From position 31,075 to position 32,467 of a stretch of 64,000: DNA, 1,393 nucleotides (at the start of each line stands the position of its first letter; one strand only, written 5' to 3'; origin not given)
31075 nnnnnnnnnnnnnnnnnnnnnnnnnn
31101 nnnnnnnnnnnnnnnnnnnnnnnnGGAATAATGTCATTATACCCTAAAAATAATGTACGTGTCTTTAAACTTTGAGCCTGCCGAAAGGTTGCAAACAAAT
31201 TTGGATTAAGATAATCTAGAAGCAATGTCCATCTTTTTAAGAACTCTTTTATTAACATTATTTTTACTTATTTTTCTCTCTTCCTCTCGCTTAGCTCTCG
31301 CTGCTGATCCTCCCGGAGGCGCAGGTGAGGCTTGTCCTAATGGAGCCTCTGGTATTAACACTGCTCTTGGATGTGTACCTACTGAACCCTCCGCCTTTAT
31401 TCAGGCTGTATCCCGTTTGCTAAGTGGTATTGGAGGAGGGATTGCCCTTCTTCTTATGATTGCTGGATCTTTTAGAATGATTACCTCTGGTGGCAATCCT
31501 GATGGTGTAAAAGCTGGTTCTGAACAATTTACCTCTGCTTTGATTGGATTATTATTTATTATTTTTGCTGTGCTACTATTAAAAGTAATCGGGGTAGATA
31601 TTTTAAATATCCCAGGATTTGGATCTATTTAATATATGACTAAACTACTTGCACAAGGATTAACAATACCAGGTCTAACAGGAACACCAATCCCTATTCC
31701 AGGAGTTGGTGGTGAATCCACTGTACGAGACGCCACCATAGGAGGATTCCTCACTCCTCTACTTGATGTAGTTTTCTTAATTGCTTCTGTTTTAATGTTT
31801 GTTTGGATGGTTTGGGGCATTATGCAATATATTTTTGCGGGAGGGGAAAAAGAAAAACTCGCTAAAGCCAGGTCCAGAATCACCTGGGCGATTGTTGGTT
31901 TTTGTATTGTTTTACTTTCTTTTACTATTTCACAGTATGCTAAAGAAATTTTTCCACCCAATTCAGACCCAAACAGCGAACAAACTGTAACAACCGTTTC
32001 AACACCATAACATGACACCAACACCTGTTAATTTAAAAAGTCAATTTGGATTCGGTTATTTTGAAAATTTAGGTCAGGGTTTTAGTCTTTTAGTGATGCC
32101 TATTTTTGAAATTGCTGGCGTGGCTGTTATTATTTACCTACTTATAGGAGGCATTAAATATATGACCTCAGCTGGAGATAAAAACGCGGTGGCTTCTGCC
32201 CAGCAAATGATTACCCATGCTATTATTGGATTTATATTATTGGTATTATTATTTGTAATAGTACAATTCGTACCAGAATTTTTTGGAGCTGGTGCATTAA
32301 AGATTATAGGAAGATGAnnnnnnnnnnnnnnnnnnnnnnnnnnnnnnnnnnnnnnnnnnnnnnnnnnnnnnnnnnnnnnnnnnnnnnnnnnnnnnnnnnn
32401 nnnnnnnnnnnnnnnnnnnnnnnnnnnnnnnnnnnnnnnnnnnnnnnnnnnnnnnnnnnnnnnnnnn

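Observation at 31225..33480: Array of six tandem paralogous mini-pilin genes with a conserved SGG(E/D)KEK inter-helix motif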

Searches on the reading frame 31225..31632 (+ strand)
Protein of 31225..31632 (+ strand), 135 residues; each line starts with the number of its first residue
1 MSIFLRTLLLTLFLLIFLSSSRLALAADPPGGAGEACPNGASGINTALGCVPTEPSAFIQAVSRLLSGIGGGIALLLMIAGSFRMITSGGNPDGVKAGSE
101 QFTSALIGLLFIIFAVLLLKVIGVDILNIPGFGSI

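Call 3: search_protein_families(library=pfam, proteins=[window:31225-31632:+], max_evalue=1)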
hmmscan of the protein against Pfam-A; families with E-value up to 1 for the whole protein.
window:31225-31632:+ (135 aa): 1 family
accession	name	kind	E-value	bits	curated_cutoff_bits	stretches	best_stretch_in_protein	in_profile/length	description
PF18895.5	T4SS_pilin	-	5.1e-09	36.5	26.6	1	56-122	6-71/71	Type IV secretion system pilin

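Call 37: search_protein_families(library=ncbifam, proteins=[window:31225-31632:+], max_evalue=0.01)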
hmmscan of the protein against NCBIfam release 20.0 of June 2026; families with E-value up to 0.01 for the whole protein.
window:31225-31632:+ (135 aa): 1 family
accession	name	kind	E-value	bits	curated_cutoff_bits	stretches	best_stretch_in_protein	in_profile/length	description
NF045849.1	ICE_MMCAP2_0565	equivalog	0.007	16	40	0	58-122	12-76/80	Mbov_0395 family pilin-like conjugal transfer protein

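Call 49: search_protein_families(library=pfam, alignment_id=A4, max_evalue=0.01)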
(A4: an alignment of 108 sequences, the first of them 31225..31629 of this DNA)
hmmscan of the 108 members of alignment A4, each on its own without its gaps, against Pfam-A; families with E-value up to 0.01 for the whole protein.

A. member 1, window:31225-31629:+ (135 aa): 1 family
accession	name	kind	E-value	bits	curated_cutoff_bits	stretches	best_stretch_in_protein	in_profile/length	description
PF18895.5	T4SS_pilin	-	5.1e-09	36.5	26.6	1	56-122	6-71/71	Type IV secretion system pilin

B. families by the number of members that match (of 108 scanned): 37 families (the first 25 are shown)
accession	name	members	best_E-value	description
PF18895.5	T4SS_pilin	108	7.2e-14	Type IV secretion system pilin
PF06664.17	WLS-like_TM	16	2.1e-05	Wntless-like, transmembrane domain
PF19607.4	DUF6112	9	0.00059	Family of unknown function (DUF6112)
PF04956.18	TrbC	5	6e-05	TrbC/VIRB2 pilin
PF04290.18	DctQ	5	0.00033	Tripartite ATP-independent periplasmic transporters, DctQ component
PF01554.23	MatE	3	0.001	MatE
PF07666.16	MpPF26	3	0.0012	M penetrans paralogue family 26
PF06195.18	DUF996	3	0.0029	Protein of unknown function (DUF996)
PF11862.13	DUF3382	2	0.00024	Domain of unknown function (DUF3382)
PF05745.16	CRPA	2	0.00064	Chlamydia 15 kDa cysteine-rich outer membrane protein (CRPA)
PF02322.20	Cyt_bd_oxida_II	2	0.00067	Cytochrome bd terminal oxidase subunit II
PF06687.17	SUR7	2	0.00069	SUR7/PalI family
PF05987.18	DUF898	2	0.001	Bacterial protein of unknown function (DUF898)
PF13572.11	DUF4134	2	0.0016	Domain of unknown function (DUF4134)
PF19862.4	DUF6336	2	0.0088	Family of unknown function (DUF6336)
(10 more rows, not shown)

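Call 50: search_protein_families(library=ncbifam, alignment_id=A4, max_evalue=0.01)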
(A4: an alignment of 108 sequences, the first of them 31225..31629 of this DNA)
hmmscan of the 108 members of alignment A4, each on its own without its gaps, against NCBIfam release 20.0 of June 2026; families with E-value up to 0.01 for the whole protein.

A. member 1, window:31225-31629:+ (135 aa): 1 family
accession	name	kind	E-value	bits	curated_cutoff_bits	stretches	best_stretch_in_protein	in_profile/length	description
NF045849.1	ICE_MMCAP2_0565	equivalog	0.007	16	40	0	58-122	12-76/80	Mbov_0395 family pilin-like conjugal transfer protein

B. families by the number of members that match (of 108 scanned): 19 families
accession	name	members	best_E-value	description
NF045849.1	ICE_MMCAP2_0565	86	1.6e-09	Mbov_0395 family pilin-like conjugal transfer protein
NF045848.1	MMCAP2_0566_fam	6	0.00037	MMCAP2_0566 family conjugal transfer protein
NF045890.1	conj_pls20_p028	3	0.0015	pLS20_p028 family conjugation system transmembrane protein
NF038392.1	div_DrpB_YedR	2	0.0048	cell division protein DrpB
NF009523.0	PRK12884.1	1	0.0007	prenyltransferase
NF000148.1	SMR_qac_pB8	1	0.0012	Qac-pB8 family quaternary ammonium compound efflux SMR transporter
NF011775.0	PRK15238.1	1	0.0012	glutamate/gamma-aminobutyrate family transporter YjeM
TIGR02866.1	CoxB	1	0.002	cytochrome c oxidase subunit II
NF038216.1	ABZJ_00895_fam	1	0.0044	ABZJ_00895 family protein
NF046050.1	CPBP_fam_MroQ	1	0.0049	intramembrane glutamic endopeptidase MroQ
TIGR01923.1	menE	1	0.0062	o-succinylbenzoate--CoA ligase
TIGR03758.1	conj_TIGR03758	1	0.0065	TIGR03758 family integrating conjugative element protein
NF045889.1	ICE_Mbov_0396_TM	1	0.0072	Mbov_0396 family ICE element transmembrane protein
NF047765.1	LIC_13387_fam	1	0.0075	LIC_13387 family protein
TIGR00945.1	tatC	1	0.0079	twin-arginine translocase subunit TatC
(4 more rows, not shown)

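Call 89: search_protein_representatives(protein=window:31225-31629:+)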
Query: 135 residues. Proteins with E-value up to 0.001 (for the whole library): 7996; up to 1e-10: 5266; up to 1e-30: 49. The best 150 are listed.
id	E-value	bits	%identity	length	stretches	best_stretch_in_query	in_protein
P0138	5.9e-45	168.8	80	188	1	26-133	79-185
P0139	2.8e-43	163.4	83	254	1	28-133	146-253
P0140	1.2e-42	161.4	74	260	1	25-132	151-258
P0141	1.7e-41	157.6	76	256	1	27-135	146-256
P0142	8.4e-41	155.3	76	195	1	27-132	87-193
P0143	1.3e-39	151.5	76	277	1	29-132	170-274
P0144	8.3e-38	145.7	73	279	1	37-133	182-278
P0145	1.1e-37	145.3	70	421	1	31-132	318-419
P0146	2.1e-37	144.3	75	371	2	41-134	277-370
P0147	3.3e-37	143.7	81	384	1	42-134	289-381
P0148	3.7e-37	143.5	67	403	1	28-133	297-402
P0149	4.7e-37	143.2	77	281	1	40-135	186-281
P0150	5.8e-37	142.9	78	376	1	41-133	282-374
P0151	7.1e-37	142.6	72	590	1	31-132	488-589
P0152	7.4e-36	139.3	67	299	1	31-132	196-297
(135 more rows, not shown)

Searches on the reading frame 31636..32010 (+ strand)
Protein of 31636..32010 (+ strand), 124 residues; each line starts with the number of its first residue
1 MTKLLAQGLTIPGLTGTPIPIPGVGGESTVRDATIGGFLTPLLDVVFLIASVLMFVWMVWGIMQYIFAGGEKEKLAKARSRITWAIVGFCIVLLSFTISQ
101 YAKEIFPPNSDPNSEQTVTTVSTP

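Call 3: search_protein_families(library=pfam, proteins=[window:31636-32010:+], max_evalue=1)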
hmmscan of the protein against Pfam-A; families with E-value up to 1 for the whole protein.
window:31636-32010:+ (124 aa): 4 families
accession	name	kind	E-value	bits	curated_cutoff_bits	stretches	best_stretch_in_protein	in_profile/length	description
PF18895.5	T4SS_pilin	-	4.2e-10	40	26.6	1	34-101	4-70/71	Type IV secretion system pilin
PF06664.17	WLS-like_TM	-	2.1e-05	24.4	28.3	1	42-112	150-221/247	Wntless-like, transmembrane domain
PF19297.4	QcrA_N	-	0.068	13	27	1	42-107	61-123/222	QcrA subunit N-terminal region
PF20136.4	DUF6526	-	0.17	12.3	23.7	1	48-102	18-68/145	Family of unknown function (DUF6526)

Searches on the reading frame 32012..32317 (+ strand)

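Call 3: search_protein_families(library=pfam, proteins=[window:32012-32317:+], max_evalue=1)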
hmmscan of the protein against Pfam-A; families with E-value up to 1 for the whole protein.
window:32012-32317:+ (101 aa): 3 families
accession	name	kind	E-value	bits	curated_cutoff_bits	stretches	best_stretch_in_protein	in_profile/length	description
PF18895.5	T4SS_pilin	-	4.5e-07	30.3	26.6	1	30-87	15-71/71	Type IV secretion system pilin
PF25231.1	DUF7847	-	0.07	12.8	28.7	1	25-93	86-155/252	Domain of unknown function (DUF7847)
PF20563.3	DUF6773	-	0.25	11.6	27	1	29-89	86-145/163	Family of unknown function (DUF6773)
